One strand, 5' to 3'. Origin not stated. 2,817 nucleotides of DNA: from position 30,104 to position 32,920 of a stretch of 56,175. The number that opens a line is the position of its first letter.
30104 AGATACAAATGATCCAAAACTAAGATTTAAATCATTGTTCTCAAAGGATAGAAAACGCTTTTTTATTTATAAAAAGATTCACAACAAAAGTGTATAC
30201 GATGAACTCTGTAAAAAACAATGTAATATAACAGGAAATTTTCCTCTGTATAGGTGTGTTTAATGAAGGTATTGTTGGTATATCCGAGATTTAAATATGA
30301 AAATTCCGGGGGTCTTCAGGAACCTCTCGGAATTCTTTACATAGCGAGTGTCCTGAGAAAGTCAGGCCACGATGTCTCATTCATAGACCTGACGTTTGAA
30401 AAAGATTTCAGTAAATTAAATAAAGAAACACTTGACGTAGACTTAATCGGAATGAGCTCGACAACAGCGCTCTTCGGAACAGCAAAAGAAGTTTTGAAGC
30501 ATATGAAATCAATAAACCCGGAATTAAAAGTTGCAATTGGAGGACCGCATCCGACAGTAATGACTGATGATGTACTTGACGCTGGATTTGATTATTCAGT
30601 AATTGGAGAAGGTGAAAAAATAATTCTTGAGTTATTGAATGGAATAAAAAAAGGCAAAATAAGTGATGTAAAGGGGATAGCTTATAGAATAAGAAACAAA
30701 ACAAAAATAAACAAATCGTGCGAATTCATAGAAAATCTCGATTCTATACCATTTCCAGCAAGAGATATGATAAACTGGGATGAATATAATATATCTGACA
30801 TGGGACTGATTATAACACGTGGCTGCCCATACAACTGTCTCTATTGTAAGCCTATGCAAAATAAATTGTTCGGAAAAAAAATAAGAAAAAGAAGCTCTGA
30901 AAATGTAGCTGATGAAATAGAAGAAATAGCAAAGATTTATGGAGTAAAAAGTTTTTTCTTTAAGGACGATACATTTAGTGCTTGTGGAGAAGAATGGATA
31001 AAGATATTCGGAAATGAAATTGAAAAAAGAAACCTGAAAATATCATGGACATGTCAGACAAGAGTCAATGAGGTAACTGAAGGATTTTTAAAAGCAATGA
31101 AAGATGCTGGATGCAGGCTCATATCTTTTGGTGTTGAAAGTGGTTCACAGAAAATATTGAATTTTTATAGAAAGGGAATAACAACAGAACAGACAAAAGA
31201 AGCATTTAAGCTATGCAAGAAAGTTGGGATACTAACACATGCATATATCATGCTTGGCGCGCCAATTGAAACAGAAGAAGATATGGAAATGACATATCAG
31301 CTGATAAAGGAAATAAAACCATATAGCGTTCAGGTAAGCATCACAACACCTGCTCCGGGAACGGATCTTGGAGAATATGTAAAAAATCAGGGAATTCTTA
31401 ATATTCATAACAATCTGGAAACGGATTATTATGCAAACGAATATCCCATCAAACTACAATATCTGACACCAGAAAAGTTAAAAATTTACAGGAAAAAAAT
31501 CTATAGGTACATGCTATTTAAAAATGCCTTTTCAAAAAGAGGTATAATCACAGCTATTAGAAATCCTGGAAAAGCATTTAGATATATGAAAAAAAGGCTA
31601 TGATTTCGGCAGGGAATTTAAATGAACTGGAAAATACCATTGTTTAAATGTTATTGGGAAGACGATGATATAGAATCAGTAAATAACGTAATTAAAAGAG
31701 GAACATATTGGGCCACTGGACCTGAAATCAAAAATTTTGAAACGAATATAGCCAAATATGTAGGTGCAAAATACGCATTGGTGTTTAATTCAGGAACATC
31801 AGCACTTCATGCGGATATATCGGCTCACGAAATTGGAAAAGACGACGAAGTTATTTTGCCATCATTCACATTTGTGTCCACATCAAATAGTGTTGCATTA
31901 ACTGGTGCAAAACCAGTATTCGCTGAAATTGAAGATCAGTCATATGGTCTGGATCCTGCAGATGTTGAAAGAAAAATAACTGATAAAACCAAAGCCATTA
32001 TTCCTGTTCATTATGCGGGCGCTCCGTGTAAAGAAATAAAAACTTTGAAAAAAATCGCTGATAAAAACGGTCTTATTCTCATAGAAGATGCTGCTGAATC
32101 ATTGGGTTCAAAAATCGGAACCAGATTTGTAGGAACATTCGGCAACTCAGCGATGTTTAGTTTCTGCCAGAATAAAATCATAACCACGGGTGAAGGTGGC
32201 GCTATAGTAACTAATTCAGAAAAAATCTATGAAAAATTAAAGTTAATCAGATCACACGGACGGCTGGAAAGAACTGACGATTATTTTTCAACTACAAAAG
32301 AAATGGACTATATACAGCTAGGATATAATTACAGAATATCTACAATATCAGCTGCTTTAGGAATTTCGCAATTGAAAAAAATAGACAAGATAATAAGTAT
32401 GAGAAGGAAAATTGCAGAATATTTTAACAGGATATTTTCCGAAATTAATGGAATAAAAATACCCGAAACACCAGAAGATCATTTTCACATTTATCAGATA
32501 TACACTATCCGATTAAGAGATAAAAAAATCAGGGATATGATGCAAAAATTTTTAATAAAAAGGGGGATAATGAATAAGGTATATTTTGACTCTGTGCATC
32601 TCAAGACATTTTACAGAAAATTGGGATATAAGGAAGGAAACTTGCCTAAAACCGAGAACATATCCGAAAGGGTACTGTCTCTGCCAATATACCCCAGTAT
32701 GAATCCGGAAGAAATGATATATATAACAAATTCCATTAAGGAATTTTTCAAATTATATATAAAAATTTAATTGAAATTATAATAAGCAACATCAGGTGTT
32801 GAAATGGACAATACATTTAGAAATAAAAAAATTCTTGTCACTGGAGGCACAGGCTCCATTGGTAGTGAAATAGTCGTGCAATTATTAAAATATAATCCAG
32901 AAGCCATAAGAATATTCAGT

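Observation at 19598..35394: Nonulosonic-acid gene cluster loaded with four radical SAM enzymes (three B12-binding paralogues plus one SPASM type): candidate undescribed sugar-tailoring pathway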

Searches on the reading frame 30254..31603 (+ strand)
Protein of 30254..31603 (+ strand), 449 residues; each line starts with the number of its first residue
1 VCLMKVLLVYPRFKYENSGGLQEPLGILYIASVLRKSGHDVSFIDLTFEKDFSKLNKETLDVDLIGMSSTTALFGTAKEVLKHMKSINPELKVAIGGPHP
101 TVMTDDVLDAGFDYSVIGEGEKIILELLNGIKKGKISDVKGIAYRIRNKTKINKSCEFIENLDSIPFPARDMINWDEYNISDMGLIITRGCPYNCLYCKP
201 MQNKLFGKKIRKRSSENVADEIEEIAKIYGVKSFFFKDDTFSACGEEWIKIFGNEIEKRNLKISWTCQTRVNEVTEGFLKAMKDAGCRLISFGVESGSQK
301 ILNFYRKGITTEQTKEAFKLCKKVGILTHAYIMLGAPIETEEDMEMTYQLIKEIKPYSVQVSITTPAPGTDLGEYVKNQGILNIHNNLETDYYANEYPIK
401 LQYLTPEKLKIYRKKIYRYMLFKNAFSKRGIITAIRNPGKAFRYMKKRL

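Call 3: search_protein_families(library=pfam, proteins=[window:30254-31603:+], max_evalue=0.01)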
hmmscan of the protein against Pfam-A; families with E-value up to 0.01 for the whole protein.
window:30254-31603:+ (449 aa): 2 families
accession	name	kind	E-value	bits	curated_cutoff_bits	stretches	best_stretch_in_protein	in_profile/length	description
PF04055.27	Radical_SAM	-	3.9e-25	89.4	29.5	1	186-351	2-166/166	Radical SAM superfamily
PF02310.24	B12-binding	-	1.8e-23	83.1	32.1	1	17-127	7-120/121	B12 binding domain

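Call 6: search_protein_families(library=ncbifam, proteins=[window:30254-31603:+], max_evalue=0.001)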
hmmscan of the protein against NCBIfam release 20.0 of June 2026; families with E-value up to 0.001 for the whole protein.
window:30254-31603:+ (449 aa): 36 families (the best 25 are shown)
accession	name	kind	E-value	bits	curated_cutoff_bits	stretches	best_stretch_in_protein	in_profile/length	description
TIGR03471.1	HpnJ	equivalog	9.8e-60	202.7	577.6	1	60-443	67-455/472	hopanoid biosynthesis associated radical SAM protein HpnJ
TIGR02026.1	BchE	equivalog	1.4e-55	189.1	481.35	1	22-435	20-452/497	magnesium-protoporphyrin IX monomethyl ester anaerobic oxidative cyclase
NF050148.1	rSAM_ApyD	equivalog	7.5e-43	146.9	750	1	25-373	26-390/645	RiPP biosynthesis radical SAM protein ApyD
TIGR04072.2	rSAM_ladder_B12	equivalog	2e-42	145.4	360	1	24-393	18-389/443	lipid biosynthesis B12-binding/radical SAM protein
TIGR04014.1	B12_SAM_MJ_0865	equivalog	7.2e-41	140.4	360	1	26-379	13-361/434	methyl-coenzyme M reductase glutamine C-methyltransferase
TIGR04013.1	B12_SAM_MJ_1487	hypoth_equivalog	1.2e-40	139.6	251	1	48-376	31-357/382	TIGR04013 family B12-binding domain/radical SAM domain-containing protein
TIGR04479.1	bcpD_PhpK_rSAM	subfamily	2.5e-40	138.3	600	1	25-357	73-412/504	PhpK family radical SAM P-methyltransferase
TIGR04385.1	B12_rSAM_cofa1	equivalog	7.7e-35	120.9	450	1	24-355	20-365/438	B12 lower ligand biosynthesis radical SAM protein BzaD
TIGR04367.1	HpnR_B12_rSAM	equivalog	3.7e-34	118.1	650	1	4-372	1-369/490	hopanoid C-3 methylase HpnR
NF038361.1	rSAM_Sden_1168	equivalog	2.1e-32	112.4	575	1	82-392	162-489/560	Sden_1168 family B12-binding radical SAM P-methyltransferase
NF033070.1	rSAM_AprD4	equivalog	4.8e-27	95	500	1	160-391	168-405/456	AprD4 family radical SAM diol-dehydratase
NF040542.1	rSAM_RCCLKC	equivalog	4.4e-23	82.1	450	1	19-351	9-347/423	arsinothricin biosynthesis radical SAM protein ArsL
TIGR03975.1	rSAM_ocin_1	subfamily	9.6e-23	80.5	281.85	1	61-354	128-430/606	RiPP maturation radical SAM C-methyltransferase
TIGR04295.1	B12_rSAM_oligo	hypoth_equivalog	9.5e-20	70.7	400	1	23-316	24-325/422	TIGR04295 family B12-binding domain-containing radical SAM protein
NF040546.1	rSAM_CUAEP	equivalog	7.5e-19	67.8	500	1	23-353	12-340/468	CUAEP/CCAEP-tail radical SAM (seleno)protein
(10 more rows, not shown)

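Call 9: find_encoding_contigs(protein=window:30254-31603:+, flank=10000, max_places=6)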
Protein window:30254-31603:+ (449 aa): no gene with exactly this product is on record in the collection.

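Call 24: find_homologous_proteins(query=window:30263-31603:+, max_evalue=1e-10)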
Query window:30263-31603:+ (446 aa): 4491 proteins with E <= 1e-10 among 8000 candidates; the best 120 are listed.
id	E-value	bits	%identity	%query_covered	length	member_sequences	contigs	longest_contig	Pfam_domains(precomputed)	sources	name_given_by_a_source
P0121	0.0e+0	1012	100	100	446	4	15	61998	PF04055.28,PF02310.25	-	-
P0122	2.1e-144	500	53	96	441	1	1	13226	PF04055.28,PF02310.25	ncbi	-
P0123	1.8e-143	497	53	93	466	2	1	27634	PF04055.28,PF02310.25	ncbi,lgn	-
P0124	8.2e-141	488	52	98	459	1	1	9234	PF04055.28,PF02310.25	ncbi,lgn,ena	-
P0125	1.5e-138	480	52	93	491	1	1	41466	PF04055.28,PF02310.25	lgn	-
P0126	4.6e-136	472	49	93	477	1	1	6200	PF04055.28,PF02310.25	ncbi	-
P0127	2.7e-135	470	50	94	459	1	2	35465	PF04055.28,PF02310.25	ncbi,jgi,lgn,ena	-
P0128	1.7e-134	467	50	94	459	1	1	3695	PF04055.28,PF02310.25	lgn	-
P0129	6.9e-134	465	51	94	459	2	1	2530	PF04055.28,PF02310.25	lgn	-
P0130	1.3e-133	464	50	100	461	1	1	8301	PF04055.28,PF02310.25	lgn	-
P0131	2.3e-133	463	51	93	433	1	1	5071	PF04055.28,PF19864.6,PF02310.25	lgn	-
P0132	3.2e-133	463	50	93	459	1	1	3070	PF04055.28,PF02310.25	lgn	-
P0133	5.9e-133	462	50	100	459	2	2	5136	PF04055.28,PF02310.25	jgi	-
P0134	1.8e-132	460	50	94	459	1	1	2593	PF04055.28,PF02310.25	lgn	-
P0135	4.9e-132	459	51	94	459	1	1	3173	PF04055.28,PF02310.25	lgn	-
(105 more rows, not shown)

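Call 25: find_encoding_contigs(protein=P0123, flank=10000, max_places=2)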
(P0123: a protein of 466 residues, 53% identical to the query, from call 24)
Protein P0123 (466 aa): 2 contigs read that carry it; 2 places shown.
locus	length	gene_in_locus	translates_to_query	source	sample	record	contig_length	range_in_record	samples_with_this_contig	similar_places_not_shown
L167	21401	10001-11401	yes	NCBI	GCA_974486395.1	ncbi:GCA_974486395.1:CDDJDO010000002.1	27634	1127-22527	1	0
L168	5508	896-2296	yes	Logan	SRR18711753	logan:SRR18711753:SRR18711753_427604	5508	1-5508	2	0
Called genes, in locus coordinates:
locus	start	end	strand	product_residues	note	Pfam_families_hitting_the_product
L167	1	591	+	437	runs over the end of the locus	PF01041:DegT_DnrJ_EryC1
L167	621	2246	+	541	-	-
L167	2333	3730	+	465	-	PF01943:Polysacc_synt, PF03023:MurJ, PF13440:Polysacc_synt_3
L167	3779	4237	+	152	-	PF14063:DUF4254 (faint)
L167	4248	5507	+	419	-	PF08421:Methyltransf_13, PF13489:Methyltransf_23, PF08241:Methyltransf_11 (weak), PF08242:Methyltransf_12 (faint), PF08484:Methyltransf_14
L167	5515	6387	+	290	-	PF01370:Epimerase, PF16363:GDP_Man_Dehyd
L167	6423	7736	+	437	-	-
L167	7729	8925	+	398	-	-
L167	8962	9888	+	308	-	-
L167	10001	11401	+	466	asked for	PF02310:B12-binding, PF04055:Radical_SAM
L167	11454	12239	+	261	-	PF13489:Methyltransf_23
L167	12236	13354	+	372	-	PF13439:Glyco_transf_4, PF00534:Glycos_transf_1, PF13692:Glyco_trans_1_4, PF20706:GT4-conflict (weak)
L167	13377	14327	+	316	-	PF01370:Epimerase, PF02719:Polysacc_synt_2 (weak), PF04321:RmlD_sub_bind, PF16363:GDP_Man_Dehyd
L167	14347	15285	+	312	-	PF01370:Epimerase, PF02719:Polysacc_synt_2 (faint), PF04321:RmlD_sub_bind, PF16363:GDP_Man_Dehyd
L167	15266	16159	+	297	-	PF00535:Glycos_transf_2, PF10111:Glyco_tranf_2_2, PF13641:Glyco_tranf_2_3 (faint)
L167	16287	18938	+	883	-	PF02516:STT3, PF22627:AglB_core-like, PF18079:AglB_L1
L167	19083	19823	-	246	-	PF01022:HTH_5, PF02830:V4R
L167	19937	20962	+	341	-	PF05175:MTS (weak), PF02475:TRM5-TYW2_MTfase (weak), PF08241:Methyltransf_11 (weak), PF09445:Methyltransf_15, PF13649:Methyltransf_25, PF13847:Methyltransf_31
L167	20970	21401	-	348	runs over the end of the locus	PF04981:NMD3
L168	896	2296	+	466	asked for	PF02310:B12-binding, PF04055:Radical_SAM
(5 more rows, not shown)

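Call 26: find_encoding_contigs(protein=P0125, flank=10000, max_places=2)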
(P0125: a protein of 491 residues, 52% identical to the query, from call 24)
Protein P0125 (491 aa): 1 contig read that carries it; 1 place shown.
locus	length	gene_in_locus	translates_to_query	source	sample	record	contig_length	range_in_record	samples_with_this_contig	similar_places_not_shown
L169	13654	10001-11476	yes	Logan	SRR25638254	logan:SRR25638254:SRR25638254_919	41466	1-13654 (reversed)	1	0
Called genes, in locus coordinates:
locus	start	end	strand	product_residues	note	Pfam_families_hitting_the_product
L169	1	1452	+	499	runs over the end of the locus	PF03721:UDPG_MGDP_dh_N, PF00984:UDPG_MGDP_dh, PF03720:UDPG_MGDP_dh_C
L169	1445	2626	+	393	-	PF13506:Glyco_transf_21, PF13641:Glyco_tranf_2_3, PF00535:Glycos_transf_2, PF10111:Glyco_tranf_2_2, PF13632:Glyco_trans_2_3 (faint)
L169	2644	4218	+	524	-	PF01522:Polysacc_deac_1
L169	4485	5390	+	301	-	PF00535:Glycos_transf_2, PF13641:Glyco_tranf_2_3, PF10111:Glyco_tranf_2_2 (faint)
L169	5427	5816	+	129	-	-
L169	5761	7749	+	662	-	PF09971:DUF2206 (weak)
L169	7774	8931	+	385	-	PF13439:Glyco_transf_4 (weak), PF00534:Glycos_transf_1, PF13692:Glyco_trans_1_4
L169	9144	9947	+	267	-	PF01209:Ubie_methyltran, PF13489:Methyltransf_23, PF13649:Methyltransf_25, PF13847:Methyltransf_31, PF08241:Methyltransf_11, PF08242:Methyltransf_12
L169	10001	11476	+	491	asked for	PF02310:B12-binding, PF04055:Radical_SAM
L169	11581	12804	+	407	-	-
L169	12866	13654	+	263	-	?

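Call 27: find_encoding_contigs(protein=P0127, flank=10000, max_places=2)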
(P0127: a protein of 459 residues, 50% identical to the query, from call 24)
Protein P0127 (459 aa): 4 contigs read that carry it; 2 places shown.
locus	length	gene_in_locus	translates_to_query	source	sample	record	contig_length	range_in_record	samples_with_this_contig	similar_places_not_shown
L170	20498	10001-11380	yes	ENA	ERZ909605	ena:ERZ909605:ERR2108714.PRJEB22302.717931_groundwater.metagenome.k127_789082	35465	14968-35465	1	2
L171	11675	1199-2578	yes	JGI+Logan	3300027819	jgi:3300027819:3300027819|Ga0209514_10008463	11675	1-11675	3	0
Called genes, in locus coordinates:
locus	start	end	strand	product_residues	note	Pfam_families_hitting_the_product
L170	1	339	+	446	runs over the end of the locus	PF02310:B12-binding, PF04055:Radical_SAM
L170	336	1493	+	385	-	PF01041:DegT_DnrJ_EryC1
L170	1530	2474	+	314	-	PF00535:Glycos_transf_2, PF10111:Glyco_tranf_2_2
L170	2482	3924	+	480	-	PF02310:B12-binding, PF04055:Radical_SAM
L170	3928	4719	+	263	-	PF01209:Ubie_methyltran (weak), PF05401:NodS, PF13489:Methyltransf_23, PF02353:CMAS, PF13847:Methyltransf_31, PF08241:Methyltransf_11, PF08242:Methyltransf_12, PF13649:Methyltransf_25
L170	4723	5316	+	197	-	PF13489:Methyltransf_23, PF05175:MTS (weak), PF13679:Methyltransf_32 (weak), PF07021:MetW, PF13847:Methyltransf_31, PF08241:Methyltransf_11, PF08242:Methyltransf_12, PF13649:Methyltransf_25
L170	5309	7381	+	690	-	PF09852:DUF2079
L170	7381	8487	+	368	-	PF13439:Glyco_transf_4, PF00534:Glycos_transf_1, PF13692:Glyco_trans_1_4, PF13524:Glyco_trans_1_2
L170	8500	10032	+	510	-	PF02310:B12-binding, PF04055:Radical_SAM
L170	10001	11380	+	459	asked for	PF02310:B12-binding, PF04055:Radical_SAM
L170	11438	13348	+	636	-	PF02353:CMAS, PF13489:Methyltransf_23, PF08241:Methyltransf_11, PF08242:Methyltransf_12, PF13649:Methyltransf_25, PF13847:Methyltransf_31, PF04055:Radical_SAM, PF13186:SPASM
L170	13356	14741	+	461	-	PF02366:PMT (weak), PF13231:PMT_2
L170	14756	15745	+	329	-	PF00106:adh_short (weak), PF01073:3Beta_HSD, PF01370:Epimerase, PF02719:Polysacc_synt_2, PF04321:RmlD_sub_bind, PF07993:NAD_binding_4, PF16363:GDP_Man_Dehyd, PF13460:NAD_binding_10, +1 more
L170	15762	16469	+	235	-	PF00483:NTP_transferase, PF12804:NTP_transf_3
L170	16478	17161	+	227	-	PF00535:Glycos_transf_2, PF10111:Glyco_tranf_2_2 (weak), PF13641:Glyco_tranf_2_3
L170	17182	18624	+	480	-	PF02310:B12-binding, PF04055:Radical_SAM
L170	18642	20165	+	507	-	PF02310:B12-binding, PF04055:Radical_SAM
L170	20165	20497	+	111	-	?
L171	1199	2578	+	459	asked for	PF02310:B12-binding, PF04055:Radical_SAM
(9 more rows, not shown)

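Call 38: search_solved_structures(query=window:30263-31603:+, max_evalue=0.001)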
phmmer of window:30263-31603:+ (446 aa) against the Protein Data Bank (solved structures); distinct sequences matched with E-value up to 0.001: 9.
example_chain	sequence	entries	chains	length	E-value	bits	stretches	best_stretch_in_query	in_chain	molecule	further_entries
6fd2_B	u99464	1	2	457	9.2e-22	80.7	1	159-391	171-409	Putative apramycin biosynthetic oxidoreductase 4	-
9ccb_A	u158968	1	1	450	1.4e-20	76.8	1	60-375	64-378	Radical SAM core domain-containing protein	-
6wte_A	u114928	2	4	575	7e-11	44.8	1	167-342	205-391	B12-binding domain-containing protein | Tryptophan-C2-methyltransferase containing B12-binding domain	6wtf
5ul2_A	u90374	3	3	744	5.8e-09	38.5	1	28-331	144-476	OxsB protein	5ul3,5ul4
2qgq_A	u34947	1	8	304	1.5e-05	27.3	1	184-353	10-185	Protein TM_1862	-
9n1b_A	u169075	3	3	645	1.5e-05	27.3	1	51-196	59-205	Radical SAM protein | Radical SAM enzyme CysS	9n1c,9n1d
4jc0_A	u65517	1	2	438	1.6e-05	27.1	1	183-353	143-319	Ribosomal protein S12 methylthiotransferase RimO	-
7kdx_A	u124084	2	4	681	0.00057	22.1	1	58-338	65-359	Methyltransferase TokK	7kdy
4q37_A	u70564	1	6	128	0.00076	21.6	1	52-133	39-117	Radical SAM protein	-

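Call 72: find_encoding_contigs(protein=P0122, flank=10000, max_places=1)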
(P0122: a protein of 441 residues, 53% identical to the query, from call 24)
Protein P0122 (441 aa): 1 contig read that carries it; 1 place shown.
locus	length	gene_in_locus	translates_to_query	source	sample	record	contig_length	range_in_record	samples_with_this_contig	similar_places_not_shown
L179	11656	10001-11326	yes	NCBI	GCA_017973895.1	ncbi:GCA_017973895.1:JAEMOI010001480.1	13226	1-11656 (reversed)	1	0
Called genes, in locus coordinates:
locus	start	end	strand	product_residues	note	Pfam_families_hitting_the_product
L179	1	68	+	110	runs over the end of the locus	PF00085:Thioredoxin, PF04756:OST3_OST6 (weak), PF13899:Thioredoxin_7 (weak), PF13098:Thioredoxin_2, PF13905:Thioredoxin_8 (faint)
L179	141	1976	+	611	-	PF01139:RtcB, PF14890:Intein_splicing, PF01139:RtcB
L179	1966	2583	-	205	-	-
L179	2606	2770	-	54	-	-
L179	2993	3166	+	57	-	PF15919:HicB_lk_antitox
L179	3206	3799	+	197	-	PF09335:VTT_dom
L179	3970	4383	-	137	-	PF24034:DUF7343, PF12802:MarR_2 (weak), PF01047:MarR (weak)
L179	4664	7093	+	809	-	PF02516:STT3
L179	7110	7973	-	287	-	PF00535:Glycos_transf_2, PF10111:Glyco_tranf_2_2 (weak), PF13641:Glyco_tranf_2_3, PF13632:Glyco_trans_2_3 (weak)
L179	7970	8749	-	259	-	PF13489:Methyltransf_23, PF01209:Ubie_methyltran, PF02353:CMAS, PF05175:MTS (weak), PF13847:Methyltransf_31, PF08241:Methyltransf_11, PF08242:Methyltransf_12, PF13649:Methyltransf_25, +1 more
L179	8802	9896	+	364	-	PF13439:Glyco_transf_4, PF00534:Glycos_transf_1, PF13692:Glyco_trans_1_4, PF13524:Glyco_trans_1_2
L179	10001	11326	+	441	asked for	PF02310:B12-binding, PF04055:Radical_SAM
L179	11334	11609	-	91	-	-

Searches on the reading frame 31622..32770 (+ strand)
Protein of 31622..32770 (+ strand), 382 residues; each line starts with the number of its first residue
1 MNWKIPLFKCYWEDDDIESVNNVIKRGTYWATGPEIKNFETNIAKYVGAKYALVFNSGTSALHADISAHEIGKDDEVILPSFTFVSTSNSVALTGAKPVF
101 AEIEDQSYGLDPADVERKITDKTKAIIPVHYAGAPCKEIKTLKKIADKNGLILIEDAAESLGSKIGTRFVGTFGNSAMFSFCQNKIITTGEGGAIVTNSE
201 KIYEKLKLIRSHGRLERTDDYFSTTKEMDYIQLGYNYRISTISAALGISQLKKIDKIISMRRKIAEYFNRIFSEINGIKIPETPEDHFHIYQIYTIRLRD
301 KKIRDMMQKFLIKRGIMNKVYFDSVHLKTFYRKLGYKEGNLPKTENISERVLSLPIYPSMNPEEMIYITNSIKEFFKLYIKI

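Call 4: search_protein_families(library=pfam, proteins=[window:31622-32770:+], max_evalue=0.01)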
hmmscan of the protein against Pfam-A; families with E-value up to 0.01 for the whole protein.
window:31622-32770:+ (382 aa): 6 families
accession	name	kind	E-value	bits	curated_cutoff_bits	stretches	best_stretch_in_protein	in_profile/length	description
PF01041.23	DegT_DnrJ_EryC1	-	7.5e-114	381.1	19.8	1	14-372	5-359/360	DegT/DnrJ/EryC1/StrS aminotransferase family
PF00155.27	Aminotran_1_2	-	3.4e-09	36.8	19.7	1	36-156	44-185/361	Aminotransferase class I and II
PF01053.26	Cys_Met_Meta_PP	-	6.2e-06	25.5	27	1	34-148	52-165/381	Cys/Met metabolism PLP-dependent enzyme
PF00266.25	Aminotran_5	-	8.1e-06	25.5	21.5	1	35-317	44-334/371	Aminotransferase class-V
PF01212.27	Beta_elim_lyase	-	1.6e-05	24.8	27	1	32-277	30-270/288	Beta-eliminating lyase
PF01276.26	OKR_DC_1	-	0.0031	16.7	27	1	36-110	68-142/417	Orn/Lys/Arg decarboxylase, major domain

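Call 7: search_protein_families(library=ncbifam, proteins=[window:31622-32770:+], max_evalue=0.00001)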
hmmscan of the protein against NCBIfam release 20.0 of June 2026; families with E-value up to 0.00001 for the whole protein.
window:31622-32770:+ (382 aa): 13 families
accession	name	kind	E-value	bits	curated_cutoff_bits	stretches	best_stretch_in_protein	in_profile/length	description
TIGR03588.1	PseC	equivalog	1.6e-93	313.6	423.5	1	10-375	7-379/380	UDP-4-amino-4,6-dideoxy-N-acetyl-beta-L-altrosamine transaminase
TIGR04181.1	NHT_00031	hypoth_equivalog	6e-79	265.5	420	1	6-355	2-357/359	LegC family aminotransferase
NF008687.0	PRK11706.1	equivalog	1.4e-78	264.3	375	1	5-376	2-374/375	dTDP-4-amino-4,6-dideoxygalactose transaminase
NF008658.2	PRK11658.1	equivalog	1.7e-75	254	631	1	5-375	5-376/379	UDP-4-amino-4-deoxy-L-arabinose aminotransferase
TIGR02379.1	ECA_wecE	subfamily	2.8e-62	210.7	434.85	1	5-376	2-375/376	dTDP-4-amino-4,6-dideoxy-D-glucose transaminase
TIGR04427.1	PLP_DesI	equivalog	1.1e-57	196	650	1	31-371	49-378/390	dTDP-4-dehydro-6-deoxyglucose aminotransferase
NF011936.0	PRK15407.1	equivalog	3.3e-50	171.1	423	2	28-214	59-252/440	lipopolysaccharide biosynthesis protein RfbH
NF005816.0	PRK07682.1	equivalog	5.2e-10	38.5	620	1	56-156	97-202/390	aminotransferase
NF041091.1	asp_aminotase_Arch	equivalog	3.6e-08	32.6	550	1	51-156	89-199/376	aspartate aminotransferase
NF005817.0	PRK07683.1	equivalog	1.9e-07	30.1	575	1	44-136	75-174/387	aminotransferase A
NF041364.1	GntC_guanitoxin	equivalog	2.2e-07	30.1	415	1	58-156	68-173/356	guanitoxin biosynthesis PLP-dependent (S)-gamma-hydroxy-L-arginine cyclodehydratase GntC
NF006230.0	PRK08363.1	equivalog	2.5e-07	29.9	534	1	50-154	94-203/398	alanine aminotransferase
NF004975.0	PRK06348.1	equivalog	8.5e-07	28.3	549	1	60-158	97-203/384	pyridoxal phosphate-dependent aminotransferase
